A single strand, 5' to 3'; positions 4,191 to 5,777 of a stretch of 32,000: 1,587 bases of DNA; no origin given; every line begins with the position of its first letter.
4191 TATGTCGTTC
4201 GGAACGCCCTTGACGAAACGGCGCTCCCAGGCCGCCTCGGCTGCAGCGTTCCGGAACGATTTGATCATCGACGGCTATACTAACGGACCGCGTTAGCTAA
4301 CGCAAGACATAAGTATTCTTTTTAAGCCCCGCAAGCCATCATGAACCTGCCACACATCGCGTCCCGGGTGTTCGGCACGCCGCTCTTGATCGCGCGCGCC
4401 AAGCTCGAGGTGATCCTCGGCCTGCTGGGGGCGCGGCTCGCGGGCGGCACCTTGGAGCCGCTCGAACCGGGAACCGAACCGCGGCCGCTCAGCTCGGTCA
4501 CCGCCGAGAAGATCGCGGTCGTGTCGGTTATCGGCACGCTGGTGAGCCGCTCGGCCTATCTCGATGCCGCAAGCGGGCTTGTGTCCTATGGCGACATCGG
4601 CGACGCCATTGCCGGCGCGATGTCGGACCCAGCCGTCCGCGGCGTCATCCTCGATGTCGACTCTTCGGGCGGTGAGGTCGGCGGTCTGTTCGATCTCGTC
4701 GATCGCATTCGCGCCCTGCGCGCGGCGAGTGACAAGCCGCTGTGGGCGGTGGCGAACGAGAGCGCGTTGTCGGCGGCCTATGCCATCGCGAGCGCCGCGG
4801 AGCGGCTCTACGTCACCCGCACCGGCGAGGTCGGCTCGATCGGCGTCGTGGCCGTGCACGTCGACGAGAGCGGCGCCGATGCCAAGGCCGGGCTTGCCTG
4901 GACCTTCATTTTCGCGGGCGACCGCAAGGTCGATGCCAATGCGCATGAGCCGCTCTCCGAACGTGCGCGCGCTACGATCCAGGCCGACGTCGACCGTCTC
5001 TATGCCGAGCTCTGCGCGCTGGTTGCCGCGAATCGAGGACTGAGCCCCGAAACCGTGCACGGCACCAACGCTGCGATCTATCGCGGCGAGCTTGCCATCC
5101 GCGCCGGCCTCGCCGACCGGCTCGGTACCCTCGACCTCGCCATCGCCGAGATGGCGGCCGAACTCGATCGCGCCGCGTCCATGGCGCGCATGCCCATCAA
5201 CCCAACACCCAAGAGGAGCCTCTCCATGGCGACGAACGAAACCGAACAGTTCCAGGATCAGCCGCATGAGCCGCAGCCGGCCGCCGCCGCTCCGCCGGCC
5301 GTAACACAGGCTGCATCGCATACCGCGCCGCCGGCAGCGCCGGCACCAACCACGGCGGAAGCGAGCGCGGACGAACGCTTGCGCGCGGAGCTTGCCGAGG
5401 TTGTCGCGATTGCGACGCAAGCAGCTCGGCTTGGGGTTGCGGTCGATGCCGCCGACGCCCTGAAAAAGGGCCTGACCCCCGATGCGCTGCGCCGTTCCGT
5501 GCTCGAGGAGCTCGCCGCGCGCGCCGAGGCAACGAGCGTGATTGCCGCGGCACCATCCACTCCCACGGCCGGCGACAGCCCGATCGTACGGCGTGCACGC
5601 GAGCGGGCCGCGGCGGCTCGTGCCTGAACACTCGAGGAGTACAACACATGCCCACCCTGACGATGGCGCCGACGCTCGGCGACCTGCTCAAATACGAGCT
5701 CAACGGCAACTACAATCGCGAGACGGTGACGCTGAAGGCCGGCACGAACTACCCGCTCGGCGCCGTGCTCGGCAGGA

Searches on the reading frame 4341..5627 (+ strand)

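Call 31: search_protein_families(library=pfam, proteins=[window:4341-5627:+], max_evalue=0.001)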
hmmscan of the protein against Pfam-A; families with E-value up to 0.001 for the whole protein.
window:4341-5627:+ (428 aa): 2 families
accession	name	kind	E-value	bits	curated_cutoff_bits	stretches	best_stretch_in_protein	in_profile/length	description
PF01343.23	Peptidase_S49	-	2.7e-28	99.3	24.9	1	129-274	4-150/154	Peptidase family S49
PF25145.1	NfeD1b_N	-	8.5e-08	32.4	40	1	89-223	22-147/189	NfeD1b, N-terminal domain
